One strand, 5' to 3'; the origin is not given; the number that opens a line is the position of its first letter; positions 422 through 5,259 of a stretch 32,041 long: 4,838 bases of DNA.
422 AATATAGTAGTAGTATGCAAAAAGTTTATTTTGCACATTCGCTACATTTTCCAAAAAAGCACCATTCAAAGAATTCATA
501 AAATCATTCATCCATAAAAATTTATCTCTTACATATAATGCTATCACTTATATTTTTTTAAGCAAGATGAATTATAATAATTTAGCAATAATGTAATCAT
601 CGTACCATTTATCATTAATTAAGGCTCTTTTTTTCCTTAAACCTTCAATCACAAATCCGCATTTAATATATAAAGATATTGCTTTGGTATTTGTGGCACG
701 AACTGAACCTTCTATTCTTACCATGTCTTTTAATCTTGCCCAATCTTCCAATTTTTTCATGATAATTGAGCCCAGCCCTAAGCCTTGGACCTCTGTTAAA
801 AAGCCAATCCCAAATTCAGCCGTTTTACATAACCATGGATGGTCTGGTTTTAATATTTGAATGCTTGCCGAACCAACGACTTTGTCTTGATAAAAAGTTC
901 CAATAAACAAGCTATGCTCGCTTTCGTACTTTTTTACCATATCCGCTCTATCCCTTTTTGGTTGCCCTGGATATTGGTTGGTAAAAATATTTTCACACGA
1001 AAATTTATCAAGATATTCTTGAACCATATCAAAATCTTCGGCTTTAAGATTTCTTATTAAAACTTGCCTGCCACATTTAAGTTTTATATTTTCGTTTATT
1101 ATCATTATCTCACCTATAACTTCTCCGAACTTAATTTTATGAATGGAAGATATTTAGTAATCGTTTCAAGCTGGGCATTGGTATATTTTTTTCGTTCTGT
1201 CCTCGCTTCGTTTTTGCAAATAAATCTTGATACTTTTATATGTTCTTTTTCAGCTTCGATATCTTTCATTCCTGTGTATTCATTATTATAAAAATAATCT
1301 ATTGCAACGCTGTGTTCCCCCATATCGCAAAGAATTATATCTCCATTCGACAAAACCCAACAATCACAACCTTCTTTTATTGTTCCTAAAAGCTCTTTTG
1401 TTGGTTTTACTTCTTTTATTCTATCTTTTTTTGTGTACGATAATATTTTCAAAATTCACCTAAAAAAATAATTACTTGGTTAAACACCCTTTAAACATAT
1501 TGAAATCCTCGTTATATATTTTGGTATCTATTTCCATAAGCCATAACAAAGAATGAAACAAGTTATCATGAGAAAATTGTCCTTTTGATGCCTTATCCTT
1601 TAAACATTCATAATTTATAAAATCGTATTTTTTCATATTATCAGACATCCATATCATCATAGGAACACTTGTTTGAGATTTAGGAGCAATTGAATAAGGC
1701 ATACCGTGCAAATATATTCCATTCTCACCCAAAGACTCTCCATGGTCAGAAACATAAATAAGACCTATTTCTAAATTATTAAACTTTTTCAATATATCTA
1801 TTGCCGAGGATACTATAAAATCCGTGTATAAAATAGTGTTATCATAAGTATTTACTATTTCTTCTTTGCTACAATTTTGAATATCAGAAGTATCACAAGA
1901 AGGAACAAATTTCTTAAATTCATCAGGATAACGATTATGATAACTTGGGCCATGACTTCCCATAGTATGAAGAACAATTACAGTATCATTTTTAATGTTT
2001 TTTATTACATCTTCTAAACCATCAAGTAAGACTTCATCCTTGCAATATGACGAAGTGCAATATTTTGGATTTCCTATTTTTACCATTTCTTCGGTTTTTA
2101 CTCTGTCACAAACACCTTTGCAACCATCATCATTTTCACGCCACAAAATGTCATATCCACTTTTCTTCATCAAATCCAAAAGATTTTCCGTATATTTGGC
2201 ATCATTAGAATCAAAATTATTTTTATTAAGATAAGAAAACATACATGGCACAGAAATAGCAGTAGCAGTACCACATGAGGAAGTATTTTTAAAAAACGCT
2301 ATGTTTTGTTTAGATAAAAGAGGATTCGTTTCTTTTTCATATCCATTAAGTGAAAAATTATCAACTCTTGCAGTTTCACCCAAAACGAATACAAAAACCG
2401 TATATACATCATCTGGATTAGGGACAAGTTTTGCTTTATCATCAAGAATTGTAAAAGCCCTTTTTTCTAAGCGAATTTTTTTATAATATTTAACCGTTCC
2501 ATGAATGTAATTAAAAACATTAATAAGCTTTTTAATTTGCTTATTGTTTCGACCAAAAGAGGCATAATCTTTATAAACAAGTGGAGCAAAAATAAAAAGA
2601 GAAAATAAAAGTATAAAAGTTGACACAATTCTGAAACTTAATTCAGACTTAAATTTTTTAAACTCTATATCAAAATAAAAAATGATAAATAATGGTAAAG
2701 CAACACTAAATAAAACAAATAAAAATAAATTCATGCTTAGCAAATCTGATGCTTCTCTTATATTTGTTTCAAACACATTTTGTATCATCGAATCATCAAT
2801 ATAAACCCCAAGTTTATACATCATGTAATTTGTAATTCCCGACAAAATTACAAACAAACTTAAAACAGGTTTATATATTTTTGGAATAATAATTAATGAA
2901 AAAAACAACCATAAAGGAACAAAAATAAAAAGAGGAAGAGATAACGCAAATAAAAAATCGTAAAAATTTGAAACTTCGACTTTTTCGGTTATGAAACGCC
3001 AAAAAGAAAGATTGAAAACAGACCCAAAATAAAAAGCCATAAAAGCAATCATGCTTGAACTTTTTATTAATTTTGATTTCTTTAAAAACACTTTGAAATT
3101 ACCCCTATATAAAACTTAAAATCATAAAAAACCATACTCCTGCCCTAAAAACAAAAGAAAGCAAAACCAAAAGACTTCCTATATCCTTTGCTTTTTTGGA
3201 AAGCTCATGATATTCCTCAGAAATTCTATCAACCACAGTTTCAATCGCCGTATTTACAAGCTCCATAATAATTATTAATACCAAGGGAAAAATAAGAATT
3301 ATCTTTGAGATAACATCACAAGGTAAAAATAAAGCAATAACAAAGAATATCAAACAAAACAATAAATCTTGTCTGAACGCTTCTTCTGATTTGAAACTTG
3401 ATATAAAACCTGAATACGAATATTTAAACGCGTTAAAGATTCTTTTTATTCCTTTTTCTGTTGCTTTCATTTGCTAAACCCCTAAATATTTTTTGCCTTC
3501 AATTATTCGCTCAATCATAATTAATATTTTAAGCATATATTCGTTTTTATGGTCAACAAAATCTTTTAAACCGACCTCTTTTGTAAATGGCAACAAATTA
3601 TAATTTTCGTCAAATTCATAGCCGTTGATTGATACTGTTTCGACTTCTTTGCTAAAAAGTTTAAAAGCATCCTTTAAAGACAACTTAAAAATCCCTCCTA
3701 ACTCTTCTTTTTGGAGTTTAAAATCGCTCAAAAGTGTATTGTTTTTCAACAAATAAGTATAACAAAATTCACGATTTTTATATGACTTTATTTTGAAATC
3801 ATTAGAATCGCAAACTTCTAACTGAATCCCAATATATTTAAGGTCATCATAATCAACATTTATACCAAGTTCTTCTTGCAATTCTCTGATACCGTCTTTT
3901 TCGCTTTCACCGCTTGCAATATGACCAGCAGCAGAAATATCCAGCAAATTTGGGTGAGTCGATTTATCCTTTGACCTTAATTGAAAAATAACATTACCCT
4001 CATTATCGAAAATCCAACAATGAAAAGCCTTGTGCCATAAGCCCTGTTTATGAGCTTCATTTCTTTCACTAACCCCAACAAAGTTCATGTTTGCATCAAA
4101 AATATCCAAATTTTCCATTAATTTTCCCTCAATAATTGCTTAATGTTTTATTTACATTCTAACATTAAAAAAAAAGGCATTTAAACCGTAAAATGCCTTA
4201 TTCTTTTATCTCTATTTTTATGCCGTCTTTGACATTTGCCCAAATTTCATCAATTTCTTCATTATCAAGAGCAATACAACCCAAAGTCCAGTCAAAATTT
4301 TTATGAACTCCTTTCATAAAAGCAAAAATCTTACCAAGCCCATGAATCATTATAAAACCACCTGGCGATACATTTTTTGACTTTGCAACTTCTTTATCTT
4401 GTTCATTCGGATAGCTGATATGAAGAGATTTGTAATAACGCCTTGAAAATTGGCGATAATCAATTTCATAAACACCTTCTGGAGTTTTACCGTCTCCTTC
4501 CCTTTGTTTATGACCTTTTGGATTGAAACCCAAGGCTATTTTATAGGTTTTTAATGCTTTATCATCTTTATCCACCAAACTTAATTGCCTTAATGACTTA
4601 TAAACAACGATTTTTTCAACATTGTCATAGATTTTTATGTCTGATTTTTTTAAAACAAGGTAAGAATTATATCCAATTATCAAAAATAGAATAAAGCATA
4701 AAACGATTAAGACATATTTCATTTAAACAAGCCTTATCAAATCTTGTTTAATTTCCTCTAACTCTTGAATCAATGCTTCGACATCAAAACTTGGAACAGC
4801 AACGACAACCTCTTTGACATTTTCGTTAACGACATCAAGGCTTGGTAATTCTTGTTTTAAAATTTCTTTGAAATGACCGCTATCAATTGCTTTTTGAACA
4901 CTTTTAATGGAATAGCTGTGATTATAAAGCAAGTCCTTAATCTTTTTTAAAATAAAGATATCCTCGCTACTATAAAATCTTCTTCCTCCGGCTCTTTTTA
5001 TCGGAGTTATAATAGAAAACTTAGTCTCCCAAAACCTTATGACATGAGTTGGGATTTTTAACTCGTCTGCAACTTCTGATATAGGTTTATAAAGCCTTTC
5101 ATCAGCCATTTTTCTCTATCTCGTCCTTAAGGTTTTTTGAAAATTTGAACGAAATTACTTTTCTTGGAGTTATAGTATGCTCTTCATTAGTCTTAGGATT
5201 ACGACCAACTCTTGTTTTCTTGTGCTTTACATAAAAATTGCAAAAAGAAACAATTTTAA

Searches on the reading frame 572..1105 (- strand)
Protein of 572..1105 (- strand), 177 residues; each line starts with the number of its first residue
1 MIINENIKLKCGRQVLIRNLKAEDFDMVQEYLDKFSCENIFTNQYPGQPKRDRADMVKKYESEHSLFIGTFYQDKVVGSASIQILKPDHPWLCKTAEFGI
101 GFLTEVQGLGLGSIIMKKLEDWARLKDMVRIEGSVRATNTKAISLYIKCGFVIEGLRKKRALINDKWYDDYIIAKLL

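Call 18: search_protein_families(library=ncbifam, proteins=[window:572-1105:-], max_evalue=0.00001)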
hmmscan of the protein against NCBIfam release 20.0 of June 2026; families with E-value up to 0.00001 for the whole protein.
window:572-1105:- (177 aa): 5 families
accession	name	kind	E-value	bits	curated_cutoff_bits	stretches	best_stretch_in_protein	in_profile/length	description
NF007527.0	PRK10140.1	equivalog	1.4e-11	44.5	236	1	71-175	57-160/162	N-acetyltransferase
NF040503.1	resist_ArsN1a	equivalog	4.3e-11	42.8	170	1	52-177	33-159/159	arsinothricin resistance N-acetyltransferase ArsN1 family A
TIGR01575.1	rimI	equivalog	4.4e-09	36.6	86.4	1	38-159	6-120/132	ribosomal protein S18-alanine N-acetyltransferase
TIGR03585.1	PseH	equivalog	7.7e-06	26.1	93.1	0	71-166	57-148/156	UDP-4-amino-4,6-dideoxy-N-acetyl-beta-L-altrosamine N-acetyltransferase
NF007539.0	PRK10151.1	equivalog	9.3e-06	25.4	184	0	70-176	72-175/179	50S ribosomal protein L7/L12-serine acetyltransferase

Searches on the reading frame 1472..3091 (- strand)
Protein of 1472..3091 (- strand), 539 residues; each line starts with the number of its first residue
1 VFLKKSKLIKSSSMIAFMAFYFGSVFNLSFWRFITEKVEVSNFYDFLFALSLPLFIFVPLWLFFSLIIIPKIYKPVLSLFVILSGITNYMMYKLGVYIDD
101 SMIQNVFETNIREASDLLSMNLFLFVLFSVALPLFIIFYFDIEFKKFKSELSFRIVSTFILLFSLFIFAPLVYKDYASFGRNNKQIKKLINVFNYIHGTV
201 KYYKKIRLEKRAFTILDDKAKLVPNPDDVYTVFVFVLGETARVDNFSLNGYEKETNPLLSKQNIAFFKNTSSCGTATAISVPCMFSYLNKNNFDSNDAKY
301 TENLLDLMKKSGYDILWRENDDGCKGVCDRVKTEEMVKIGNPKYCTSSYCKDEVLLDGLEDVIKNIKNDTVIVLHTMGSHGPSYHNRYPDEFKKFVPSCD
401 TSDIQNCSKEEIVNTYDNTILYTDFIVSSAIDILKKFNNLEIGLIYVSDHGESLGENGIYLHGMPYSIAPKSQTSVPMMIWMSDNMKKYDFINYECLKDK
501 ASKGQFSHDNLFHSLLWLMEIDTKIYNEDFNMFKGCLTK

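Call 18: search_protein_families(library=ncbifam, proteins=[window:1472-3091:-], max_evalue=0.00001)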
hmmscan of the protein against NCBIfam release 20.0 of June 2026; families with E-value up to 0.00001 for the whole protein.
window:1472-3091:- (539 aa): 20 families
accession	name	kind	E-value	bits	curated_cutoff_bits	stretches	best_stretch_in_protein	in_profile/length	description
NF028537.1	P_eth_NH2_trans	domain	4.1e-186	619.6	500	1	9-534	3-527/527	phosphoethanolamine--lipid A transferase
NF008619.0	PRK11598.1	equivalog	2e-183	610.8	660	1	9-536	11-542/546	phosphoethanolamine transferase EptA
NF033409.0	poly_MCR3_broad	equivalog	1.2e-152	509.2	1075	1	9-536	3-533/535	MCR-3-related phosphoethanolamine--lipid A transferase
NF033408.5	polymyxin_MCR3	exception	7.8e-145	483.5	1225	1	9-536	7-537/540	MCR-3 family phosphoethanolamine--lipid A transferase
NF033671.1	polymyxin_MCR7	exception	5.4e-136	454.3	1250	1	18-538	14-537/539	MCR-7 family phosphoethanolamine--lipid A transferase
NF033836.1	polymyxin_MCR9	exception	4.5e-135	451.4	1240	1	12-536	10-537/539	MCR-9 family phosphoethanolamine--lipid A transferase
NF033669.1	polymyxin_MCR8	exception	7.2e-133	444.5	1250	1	18-536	19-544/565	MCR-8 family phosphoethanolamine--lipid A transferase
NF033462.1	polymyxin_MCR4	exception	3.1e-131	438.7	1225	1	15-536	14-539/541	MCR-4 family phosphoethanolamine--lipid A transferase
NF053859.1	polymyxin_MCR13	exception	8e-131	437.5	1250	1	9-536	7-537/541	MCR-13 family phosphoethanolamine--lipid A transferase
NF033862.2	polymyxin_MCR10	exception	3.4e-127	425.4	1250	1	43-536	41-537/539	MCR-10 family phosphoethanolamine--lipid A transferase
NF047438.1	polymyxin_MCR12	exception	2e-112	376.3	1200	1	20-536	24-543/548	MCR-12 family phosphoethanolamine--lipid A transferase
NF033463.1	polymyxin_MCR5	exception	3.3e-111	372.6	1250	1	2-536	9-541/547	MCR-5 family phosphoethanolamine--lipid A transferase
NF007160.0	PRK09598.1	equivalog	7.1e-107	357.9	561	1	8-534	12-519/523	phosphoethanolamine--lipid A transferase EptA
NF033670.1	polymyxin_MCR6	exception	1.1e-92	311.6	1235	1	14-520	17-524/538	MCR-6 family phosphoethanolamine--lipid A transferase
NF012159.0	polymyxin_MCR2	exception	3.1e-91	306.8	1200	1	13-521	16-525/538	MCR-2 family phosphoethanolamine--lipid A transferase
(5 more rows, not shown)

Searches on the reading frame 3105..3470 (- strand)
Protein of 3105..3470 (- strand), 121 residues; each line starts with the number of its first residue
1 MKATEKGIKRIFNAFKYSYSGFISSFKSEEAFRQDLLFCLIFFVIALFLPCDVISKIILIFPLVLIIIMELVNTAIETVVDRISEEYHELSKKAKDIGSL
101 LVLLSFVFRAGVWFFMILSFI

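Call 72: search_protein_families(library=pfam, proteins=[window:3105-3470:-], max_evalue=0.001)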
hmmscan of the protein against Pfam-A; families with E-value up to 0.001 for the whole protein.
window:3105-3470:- (121 aa): 1 family
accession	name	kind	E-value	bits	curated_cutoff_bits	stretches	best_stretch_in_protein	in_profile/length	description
PF01219.24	DAGK_prokar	-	8.8e-31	106.2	22.3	1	16-116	1-101/102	Prokaryotic diacylglycerol kinase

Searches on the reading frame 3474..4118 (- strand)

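Call 18: search_protein_families(library=ncbifam, proteins=[window:3474-4118:-], max_evalue=0.00001)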
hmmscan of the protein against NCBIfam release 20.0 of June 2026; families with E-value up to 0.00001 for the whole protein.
window:3474-4118:- (214 aa): 4 families
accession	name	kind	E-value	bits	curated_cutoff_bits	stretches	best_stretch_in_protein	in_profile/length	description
NF002995.0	PRK03759.1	equivalog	3e-15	56.4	127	1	4-99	9-106/185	isopentenyl-diphosphate Delta-isomerase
TIGR02150.1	IPP_isom_1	equivalog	4.2e-13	49.4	105.8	1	7-96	4-94/159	isopentenyl-diphosphate delta-isomerase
NF011922.0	PRK15393.1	equivalog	8.1e-13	48.4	152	1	2-87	11-97/182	NUDIX hydrolase YfcD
NF041653.1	Nud_hyd_Meth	equivalog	4.3e-10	39.6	300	1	7-97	5-95/170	Nudix hydrolase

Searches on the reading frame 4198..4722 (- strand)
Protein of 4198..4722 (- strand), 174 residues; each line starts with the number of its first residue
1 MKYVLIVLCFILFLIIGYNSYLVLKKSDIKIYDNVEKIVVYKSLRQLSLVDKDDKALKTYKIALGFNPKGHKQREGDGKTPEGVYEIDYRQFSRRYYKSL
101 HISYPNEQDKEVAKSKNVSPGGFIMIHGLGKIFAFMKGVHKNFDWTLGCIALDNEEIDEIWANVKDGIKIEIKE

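Call 72: search_protein_families(library=pfam, proteins=[window:4198-4722:-], max_evalue=0.001)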
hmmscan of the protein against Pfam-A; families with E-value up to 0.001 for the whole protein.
window:4198-4722:- (174 aa): 1 family
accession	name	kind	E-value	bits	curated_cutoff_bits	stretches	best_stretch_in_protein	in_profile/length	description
PF03734.19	YkuD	-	3e-18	67.3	23.4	1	38-172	4-146/146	L,D-transpeptidase catalytic domain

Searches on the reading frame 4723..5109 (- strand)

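Call 72: search_protein_families(library=pfam, proteins=[window:4723-5109:-], max_evalue=0.001)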
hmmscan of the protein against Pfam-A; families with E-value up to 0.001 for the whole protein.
window:4723-5109:- (128 aa): 2 families
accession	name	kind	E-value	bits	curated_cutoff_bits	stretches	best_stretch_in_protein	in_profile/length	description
PF13411.12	MerR_1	-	1e-16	61.2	21.6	1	10-76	3-67/69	MerR HTH family regulatory protein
PF00376.29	MerR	-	3.6e-08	33.5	28.2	1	10-46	2-38/38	MerR family regulatory protein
